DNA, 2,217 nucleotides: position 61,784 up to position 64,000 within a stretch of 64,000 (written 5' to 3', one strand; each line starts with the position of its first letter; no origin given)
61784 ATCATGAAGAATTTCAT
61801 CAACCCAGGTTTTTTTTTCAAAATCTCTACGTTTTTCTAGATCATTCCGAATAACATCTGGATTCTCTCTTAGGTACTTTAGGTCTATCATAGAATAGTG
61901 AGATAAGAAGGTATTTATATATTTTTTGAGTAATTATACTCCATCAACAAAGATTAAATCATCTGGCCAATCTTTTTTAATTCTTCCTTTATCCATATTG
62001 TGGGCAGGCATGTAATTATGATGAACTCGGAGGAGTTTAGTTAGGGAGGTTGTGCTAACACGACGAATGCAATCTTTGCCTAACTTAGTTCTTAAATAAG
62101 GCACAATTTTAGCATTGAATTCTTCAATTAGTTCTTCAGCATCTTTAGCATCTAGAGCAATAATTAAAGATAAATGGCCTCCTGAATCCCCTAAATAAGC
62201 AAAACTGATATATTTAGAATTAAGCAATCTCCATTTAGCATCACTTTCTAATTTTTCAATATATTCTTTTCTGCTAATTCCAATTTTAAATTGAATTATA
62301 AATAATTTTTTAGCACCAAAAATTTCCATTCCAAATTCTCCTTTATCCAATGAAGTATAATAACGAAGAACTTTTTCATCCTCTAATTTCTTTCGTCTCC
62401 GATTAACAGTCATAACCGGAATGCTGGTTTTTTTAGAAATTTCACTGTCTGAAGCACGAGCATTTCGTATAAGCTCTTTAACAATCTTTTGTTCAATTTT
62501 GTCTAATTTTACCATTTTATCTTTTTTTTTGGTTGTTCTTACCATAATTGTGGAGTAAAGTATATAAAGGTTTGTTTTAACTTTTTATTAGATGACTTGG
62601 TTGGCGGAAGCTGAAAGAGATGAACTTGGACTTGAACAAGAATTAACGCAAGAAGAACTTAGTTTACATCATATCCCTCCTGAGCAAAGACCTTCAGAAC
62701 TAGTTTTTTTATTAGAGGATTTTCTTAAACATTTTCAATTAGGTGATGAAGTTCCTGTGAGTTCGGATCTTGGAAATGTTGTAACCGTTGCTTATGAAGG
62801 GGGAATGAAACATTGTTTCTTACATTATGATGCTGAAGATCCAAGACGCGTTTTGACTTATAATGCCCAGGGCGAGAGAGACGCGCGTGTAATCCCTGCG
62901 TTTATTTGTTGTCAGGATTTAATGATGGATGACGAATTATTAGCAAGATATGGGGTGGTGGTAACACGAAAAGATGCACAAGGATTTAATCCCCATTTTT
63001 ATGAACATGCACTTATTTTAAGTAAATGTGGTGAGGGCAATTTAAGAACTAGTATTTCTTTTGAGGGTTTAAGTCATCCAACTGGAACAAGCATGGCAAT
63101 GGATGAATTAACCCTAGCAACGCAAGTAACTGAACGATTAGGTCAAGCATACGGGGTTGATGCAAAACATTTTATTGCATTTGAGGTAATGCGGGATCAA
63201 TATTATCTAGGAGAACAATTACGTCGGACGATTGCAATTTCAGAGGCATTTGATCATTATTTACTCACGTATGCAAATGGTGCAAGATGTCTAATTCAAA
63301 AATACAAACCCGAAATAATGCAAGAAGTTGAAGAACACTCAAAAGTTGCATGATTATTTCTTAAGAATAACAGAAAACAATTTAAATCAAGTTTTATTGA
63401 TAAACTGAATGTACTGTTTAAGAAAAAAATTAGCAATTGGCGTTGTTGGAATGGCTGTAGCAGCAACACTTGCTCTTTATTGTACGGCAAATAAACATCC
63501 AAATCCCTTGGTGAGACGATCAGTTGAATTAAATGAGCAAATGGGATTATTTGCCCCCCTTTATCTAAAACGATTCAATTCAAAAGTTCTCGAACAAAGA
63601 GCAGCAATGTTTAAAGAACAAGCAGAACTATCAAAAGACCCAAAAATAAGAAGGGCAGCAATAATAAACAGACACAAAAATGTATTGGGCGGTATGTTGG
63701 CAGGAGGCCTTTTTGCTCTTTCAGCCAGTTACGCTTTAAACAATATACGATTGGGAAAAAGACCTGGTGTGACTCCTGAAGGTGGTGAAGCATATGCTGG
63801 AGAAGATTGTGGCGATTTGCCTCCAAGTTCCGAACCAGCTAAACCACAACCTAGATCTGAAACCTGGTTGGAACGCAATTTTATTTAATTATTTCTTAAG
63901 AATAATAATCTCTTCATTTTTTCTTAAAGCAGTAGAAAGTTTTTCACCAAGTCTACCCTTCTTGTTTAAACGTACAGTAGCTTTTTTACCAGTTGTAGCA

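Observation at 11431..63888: Mosaic genome: about 14 Arg-rich, Lys-poor genes interleaved with Lys-rich housekeeping genes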

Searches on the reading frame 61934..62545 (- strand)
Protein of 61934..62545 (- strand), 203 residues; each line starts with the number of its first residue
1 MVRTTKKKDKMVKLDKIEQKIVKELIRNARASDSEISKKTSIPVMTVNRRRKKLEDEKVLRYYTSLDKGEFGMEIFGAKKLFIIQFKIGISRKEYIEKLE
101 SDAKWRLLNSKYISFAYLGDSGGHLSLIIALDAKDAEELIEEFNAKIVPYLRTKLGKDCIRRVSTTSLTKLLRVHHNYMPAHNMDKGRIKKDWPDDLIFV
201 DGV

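Call 10: search_protein_families(library=pfam, proteins=[window:61934-62545:-], max_evalue=0.001)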
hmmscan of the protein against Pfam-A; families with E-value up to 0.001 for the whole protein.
window:61934-62545:- (203 aa): 2 families
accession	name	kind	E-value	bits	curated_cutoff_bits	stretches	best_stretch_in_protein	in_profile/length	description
PF13412.12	HTH_24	-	3.6e-10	39.7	21.9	1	14-60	1-47/48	Winged helix-turn-helix DNA-binding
PF13404.12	HTH_AsnC-type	-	7.3e-09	35.8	27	1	14-55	1-42/42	AsnC-type helix-turn-helix domain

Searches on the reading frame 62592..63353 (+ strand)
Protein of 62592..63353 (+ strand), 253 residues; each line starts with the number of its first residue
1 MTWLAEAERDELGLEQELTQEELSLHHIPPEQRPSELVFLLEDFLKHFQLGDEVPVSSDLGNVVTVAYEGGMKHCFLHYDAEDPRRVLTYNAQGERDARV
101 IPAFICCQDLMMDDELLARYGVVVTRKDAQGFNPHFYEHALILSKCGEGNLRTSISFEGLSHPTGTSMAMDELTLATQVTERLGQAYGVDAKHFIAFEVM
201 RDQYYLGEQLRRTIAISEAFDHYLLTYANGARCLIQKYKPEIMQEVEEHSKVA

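Call 7: search_protein_families(library=pfam, proteins=[window:62592-63353:+], max_evalue=0.01)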
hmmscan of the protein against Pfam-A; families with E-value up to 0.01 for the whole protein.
window:62592-63353:+ (253 aa): 0 families

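Call 30: find_encoding_contigs(protein=window:62592-63353:+, flank=10000, max_places=1)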
Protein window:62592-63353:+ (253 aa): 24 contigs read that carry it; 1 place shown.
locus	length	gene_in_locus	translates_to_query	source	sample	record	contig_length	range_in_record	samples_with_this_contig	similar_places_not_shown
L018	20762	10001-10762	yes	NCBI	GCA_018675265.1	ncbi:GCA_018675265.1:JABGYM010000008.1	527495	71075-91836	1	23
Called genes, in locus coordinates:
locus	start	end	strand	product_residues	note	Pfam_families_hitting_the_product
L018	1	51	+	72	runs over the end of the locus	PF01200:Ribosomal_S28e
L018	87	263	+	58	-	PF01246:Ribosomal_L24e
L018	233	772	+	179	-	PF00334:NDK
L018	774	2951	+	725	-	PF00009:GTP_EFTU, PF22042:EF-G_D2, PF03144:GTP_EFTU_D2, PF14492:EFG_III, PF03764:EFG_IV, PF00679:EFG_C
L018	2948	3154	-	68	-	-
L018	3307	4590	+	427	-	PF00009:GTP_EFTU, PF03144:GTP_EFTU_D2, PF03143:GTP_EFTU_D3, PF22594:GTP-eEF1A_C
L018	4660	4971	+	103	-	PF00338:Ribosomal_S10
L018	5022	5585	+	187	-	PF09335:VTT_dom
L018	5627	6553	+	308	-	PF00924:MS_channel_2nd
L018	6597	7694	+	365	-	PF01926:MMR_HSR1, PF02421:FeoB_N, PF16897:MMR_HSR1_Xtn, PF02824:TGS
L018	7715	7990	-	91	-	-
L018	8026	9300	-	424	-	PF02403:Seryl_tRNA_N, PF00587:tRNA-synt_2b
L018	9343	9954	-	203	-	PF13404:HTH_AsnC-type, PF13412:HTH_24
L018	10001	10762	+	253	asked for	-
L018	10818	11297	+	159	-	-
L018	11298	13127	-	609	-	PF01850:PIN, PF20720:nSTAND3 (faint), PF26594:KH_NusA_2nd (faint)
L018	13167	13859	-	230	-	PF01872:RibD_C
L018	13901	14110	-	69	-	-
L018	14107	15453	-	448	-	PF02881:SRP54_N, PF13604:AAA_30 (faint), PF00448:SRP54, PF01656:CbiA (weak), PF02978:SRP_SPB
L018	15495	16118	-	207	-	-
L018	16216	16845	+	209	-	PF13483:Lactamase_B_3, PF12706:Lactamase_B_2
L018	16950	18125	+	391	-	PF00438:S-AdoMet_synt_N, PF02772:S-AdoMet_synt_M, PF02773:S-AdoMet_synt_C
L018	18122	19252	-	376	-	PF05834:Lycopene_cycl (faint)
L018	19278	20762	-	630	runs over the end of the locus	PF02824:TGS, PF07973:tRNA_SAD, PF00587:tRNA-synt_2b, PF03129:HGTP_anticodon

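Call 61: search_protein_families(library=padloc, proteins=[window:62592-63353:+], max_evalue=0.01)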
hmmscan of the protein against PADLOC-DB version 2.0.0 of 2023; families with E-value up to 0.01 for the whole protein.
window:62592-63353:+ (253 aa): 0 families

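Call 67: search_solved_structures(query=L018:16950-18125:+, max_evalue=1e-20, show_alignments=1)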
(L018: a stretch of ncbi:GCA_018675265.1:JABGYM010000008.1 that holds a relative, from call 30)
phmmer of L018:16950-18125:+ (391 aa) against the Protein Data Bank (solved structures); distinct sequences matched with E-value up to 1e-20: 45.
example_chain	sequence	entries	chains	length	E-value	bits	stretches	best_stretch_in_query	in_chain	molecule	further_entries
7r3b_A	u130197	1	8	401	2.2e-127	428.6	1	4-387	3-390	S-adenosylmethionine synthase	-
3s82_A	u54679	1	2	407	1.7e-126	425.7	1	4-389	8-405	S-adenosylmethionine synthase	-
7r2w_A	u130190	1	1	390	3.6e-126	424.6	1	6-389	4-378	S-adenosylmethionine synthase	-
3rv2_A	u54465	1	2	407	1.3e-125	422.7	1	4-389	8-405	S-adenosylmethionine synthase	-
7low_A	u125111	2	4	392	1.6e-125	422.4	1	6-389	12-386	S-adenosylmethionine synthase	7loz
7ll3_A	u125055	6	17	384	1.7e-125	422.4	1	6-389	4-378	S-adenosylmethionine synthase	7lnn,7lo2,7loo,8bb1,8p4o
7ock_B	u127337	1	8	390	1.8e-125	422.3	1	6-389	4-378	S-adenosylmethionine synthase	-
1fug_A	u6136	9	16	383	2e-125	422.2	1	7-389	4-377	S-ADENOSYLMETHIONINE SYNTHETASE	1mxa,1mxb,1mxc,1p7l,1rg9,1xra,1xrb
3tde_A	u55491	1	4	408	2.9e-125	421.6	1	5-389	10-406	S-adenosylmethionine synthase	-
6vcz_A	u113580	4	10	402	3.1e-120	405.1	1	2-381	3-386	S-adenosylmethionine synthase 2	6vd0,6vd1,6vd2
3iml_A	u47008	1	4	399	5e-120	404.4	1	6-387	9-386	S-adenosylmethionine synthetase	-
5t8s_A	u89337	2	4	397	1.3e-118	399.7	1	7-387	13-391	S-adenosylmethionine synthase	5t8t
6vcx_A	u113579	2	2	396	2.3e-118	398.9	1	2-381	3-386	S-adenosylmethionine synthase 1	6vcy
6vcw_A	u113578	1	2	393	1.5e-117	396.2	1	2-381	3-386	S-adenosylmethionine synthase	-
5h9u_C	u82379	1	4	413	1.8e-117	396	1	7-388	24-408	S-adenosylmethionine synthase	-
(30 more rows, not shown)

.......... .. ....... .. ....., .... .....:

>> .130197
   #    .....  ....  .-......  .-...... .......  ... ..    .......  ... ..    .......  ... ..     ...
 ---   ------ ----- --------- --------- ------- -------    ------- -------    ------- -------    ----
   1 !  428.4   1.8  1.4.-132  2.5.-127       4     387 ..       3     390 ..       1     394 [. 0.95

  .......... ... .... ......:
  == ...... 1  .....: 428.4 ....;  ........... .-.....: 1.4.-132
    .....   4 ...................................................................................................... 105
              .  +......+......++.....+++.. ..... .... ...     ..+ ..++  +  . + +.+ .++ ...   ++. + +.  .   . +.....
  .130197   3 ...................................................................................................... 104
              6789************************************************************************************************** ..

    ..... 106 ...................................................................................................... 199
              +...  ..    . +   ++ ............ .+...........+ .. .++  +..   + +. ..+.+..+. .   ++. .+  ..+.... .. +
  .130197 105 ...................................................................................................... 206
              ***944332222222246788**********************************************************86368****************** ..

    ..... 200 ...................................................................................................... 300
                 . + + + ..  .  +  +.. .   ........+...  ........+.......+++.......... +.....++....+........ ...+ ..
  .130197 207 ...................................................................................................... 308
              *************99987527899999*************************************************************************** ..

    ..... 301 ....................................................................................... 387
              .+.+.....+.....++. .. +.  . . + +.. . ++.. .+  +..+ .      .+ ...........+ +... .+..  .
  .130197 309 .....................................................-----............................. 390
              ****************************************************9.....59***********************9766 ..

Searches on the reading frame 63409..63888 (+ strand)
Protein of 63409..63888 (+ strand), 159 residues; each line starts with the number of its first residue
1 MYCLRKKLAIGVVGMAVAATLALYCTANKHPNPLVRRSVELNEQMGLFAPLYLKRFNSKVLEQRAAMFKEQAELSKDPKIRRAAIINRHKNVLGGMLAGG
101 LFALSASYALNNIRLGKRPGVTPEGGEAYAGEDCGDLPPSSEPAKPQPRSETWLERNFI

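Call 7: search_protein_families(library=pfam, proteins=[window:63409-63888:+], max_evalue=0.01)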
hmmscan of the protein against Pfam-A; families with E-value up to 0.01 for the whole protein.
window:63409-63888:+ (159 aa): 0 families

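Call 61: search_protein_families(library=padloc, proteins=[window:63409-63888:+], max_evalue=0.01)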
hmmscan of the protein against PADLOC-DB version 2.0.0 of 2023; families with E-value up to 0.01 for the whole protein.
window:63409-63888:+ (159 aa): 0 families
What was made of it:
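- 63409..63888 (+): Arg-rich class member, 159 aa. The only member with predicted membrane segments. No family hits (calls 7, 61).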
